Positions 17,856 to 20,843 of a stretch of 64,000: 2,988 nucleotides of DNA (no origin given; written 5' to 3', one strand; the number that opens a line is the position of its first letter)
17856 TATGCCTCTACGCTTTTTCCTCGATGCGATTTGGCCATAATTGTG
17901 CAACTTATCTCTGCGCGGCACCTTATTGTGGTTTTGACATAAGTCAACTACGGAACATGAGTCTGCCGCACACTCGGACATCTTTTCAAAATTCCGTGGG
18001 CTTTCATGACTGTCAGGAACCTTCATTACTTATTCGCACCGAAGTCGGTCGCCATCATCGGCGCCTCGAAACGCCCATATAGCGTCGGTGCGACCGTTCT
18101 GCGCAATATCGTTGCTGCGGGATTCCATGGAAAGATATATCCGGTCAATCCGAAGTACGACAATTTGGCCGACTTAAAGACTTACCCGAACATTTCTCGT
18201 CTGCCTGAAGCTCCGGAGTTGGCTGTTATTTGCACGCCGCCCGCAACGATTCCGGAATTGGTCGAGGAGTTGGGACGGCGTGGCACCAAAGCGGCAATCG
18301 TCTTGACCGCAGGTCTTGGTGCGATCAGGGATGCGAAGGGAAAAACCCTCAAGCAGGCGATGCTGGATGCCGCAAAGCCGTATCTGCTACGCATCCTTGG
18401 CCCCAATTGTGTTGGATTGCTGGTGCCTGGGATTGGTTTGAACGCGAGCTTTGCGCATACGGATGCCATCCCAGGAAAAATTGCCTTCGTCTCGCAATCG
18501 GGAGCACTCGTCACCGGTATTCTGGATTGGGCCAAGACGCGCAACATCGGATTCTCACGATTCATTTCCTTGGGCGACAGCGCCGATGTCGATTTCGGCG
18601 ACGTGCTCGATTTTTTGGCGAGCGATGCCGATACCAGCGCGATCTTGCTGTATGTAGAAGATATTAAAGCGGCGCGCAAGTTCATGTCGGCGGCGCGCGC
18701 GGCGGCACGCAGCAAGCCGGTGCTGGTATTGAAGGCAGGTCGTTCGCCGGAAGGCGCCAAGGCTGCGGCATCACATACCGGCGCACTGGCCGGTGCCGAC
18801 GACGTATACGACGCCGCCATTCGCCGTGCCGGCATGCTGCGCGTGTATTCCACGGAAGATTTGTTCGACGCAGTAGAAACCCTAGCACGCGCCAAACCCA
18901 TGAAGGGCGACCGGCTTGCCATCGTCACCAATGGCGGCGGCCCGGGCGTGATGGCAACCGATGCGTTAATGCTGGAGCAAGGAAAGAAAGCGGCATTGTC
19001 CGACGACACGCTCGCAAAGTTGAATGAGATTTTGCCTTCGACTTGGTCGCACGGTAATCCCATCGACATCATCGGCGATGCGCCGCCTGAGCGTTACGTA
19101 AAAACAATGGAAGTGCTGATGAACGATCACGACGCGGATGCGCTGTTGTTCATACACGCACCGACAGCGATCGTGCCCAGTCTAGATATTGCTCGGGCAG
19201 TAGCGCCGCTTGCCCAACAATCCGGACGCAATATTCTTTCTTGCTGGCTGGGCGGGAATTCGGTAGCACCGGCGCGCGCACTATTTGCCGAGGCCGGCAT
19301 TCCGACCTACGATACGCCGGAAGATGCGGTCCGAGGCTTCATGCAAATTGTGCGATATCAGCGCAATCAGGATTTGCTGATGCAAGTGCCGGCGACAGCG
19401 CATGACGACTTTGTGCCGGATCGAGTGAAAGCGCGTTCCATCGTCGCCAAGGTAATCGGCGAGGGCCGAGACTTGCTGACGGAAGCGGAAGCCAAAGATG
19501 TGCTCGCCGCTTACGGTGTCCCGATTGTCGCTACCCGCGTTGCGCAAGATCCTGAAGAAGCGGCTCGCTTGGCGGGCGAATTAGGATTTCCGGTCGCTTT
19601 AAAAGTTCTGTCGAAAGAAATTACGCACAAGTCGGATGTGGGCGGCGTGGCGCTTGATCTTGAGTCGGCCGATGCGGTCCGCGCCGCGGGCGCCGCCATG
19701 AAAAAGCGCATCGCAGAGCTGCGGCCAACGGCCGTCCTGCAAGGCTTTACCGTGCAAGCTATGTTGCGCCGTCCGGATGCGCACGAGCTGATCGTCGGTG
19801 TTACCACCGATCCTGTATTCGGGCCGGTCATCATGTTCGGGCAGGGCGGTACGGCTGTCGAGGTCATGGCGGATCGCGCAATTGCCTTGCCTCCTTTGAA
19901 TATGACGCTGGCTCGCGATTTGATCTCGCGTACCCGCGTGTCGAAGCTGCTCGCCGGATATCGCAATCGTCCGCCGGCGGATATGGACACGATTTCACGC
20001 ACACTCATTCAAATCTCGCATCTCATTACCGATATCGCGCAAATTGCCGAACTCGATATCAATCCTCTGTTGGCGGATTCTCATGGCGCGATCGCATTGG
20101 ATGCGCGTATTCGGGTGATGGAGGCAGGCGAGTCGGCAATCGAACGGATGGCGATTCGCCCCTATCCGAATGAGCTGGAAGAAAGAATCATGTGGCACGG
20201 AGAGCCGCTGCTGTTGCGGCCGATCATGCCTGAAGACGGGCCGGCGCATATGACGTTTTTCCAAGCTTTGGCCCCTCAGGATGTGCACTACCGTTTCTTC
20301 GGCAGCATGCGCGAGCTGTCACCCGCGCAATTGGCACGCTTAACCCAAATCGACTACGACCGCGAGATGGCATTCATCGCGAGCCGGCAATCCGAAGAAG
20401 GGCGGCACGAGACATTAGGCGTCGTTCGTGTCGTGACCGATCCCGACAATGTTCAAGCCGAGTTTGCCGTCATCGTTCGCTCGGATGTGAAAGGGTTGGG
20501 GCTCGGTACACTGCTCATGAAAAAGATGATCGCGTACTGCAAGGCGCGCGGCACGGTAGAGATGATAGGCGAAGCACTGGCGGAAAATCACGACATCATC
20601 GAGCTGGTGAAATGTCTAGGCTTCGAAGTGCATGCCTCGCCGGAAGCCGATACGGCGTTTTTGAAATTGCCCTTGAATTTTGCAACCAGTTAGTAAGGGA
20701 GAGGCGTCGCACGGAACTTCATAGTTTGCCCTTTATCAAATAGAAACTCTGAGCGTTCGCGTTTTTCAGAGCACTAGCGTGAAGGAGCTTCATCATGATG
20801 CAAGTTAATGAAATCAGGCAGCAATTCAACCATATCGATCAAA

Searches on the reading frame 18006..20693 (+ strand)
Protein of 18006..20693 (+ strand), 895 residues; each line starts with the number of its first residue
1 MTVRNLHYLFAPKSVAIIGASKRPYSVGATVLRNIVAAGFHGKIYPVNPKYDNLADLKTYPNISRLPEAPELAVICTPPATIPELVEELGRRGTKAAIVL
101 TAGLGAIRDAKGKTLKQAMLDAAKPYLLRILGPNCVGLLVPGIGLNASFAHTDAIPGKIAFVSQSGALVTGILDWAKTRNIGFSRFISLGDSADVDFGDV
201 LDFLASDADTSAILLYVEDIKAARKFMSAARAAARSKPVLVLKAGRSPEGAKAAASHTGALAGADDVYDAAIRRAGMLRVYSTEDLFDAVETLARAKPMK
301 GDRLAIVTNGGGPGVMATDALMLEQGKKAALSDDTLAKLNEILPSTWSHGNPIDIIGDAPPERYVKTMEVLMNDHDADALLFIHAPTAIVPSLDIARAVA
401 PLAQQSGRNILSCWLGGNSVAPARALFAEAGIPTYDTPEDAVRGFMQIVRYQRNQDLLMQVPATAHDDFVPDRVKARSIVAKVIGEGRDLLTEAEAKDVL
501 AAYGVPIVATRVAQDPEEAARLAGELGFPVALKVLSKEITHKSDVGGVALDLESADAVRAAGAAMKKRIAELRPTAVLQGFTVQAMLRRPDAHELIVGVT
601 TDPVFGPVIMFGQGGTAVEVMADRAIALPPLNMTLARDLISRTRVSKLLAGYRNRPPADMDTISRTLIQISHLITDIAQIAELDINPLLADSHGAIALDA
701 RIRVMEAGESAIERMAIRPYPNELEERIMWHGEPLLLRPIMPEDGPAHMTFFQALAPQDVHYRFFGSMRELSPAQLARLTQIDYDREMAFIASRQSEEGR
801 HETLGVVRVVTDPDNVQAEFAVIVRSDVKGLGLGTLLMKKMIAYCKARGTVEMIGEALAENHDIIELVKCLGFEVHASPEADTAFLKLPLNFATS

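Call 33: search_protein_families(library=ncbifam, proteins=[window:18006-20693:+], max_evalue=1e-40)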
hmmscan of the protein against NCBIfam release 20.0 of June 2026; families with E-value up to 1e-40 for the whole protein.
window:18006-20693:+ (895 aa): 4 families
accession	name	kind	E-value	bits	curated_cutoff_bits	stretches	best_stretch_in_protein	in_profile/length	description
NF045493.1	HydDutCoALig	equivalog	2.1e-159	532.3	1300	1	8-703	5-697/698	4-hydroxybutyrate--CoA ligase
TIGR02717.1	AcCoA-syn-alpha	equivalog_domain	4.6e-154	513.4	567.15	1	6-452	1-447/447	acetate--CoA ligase alpha subunit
NF045494.1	AcCoALig_Archglob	equivalog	1.4e-140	469.8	1200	1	1-453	213-664/665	acetate--CoA ligase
NF045492.1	HydPropCoALig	equivalog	6.2e-120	401.6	1300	2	5-442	247-687/700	3-hydroxypropionate--CoA ligase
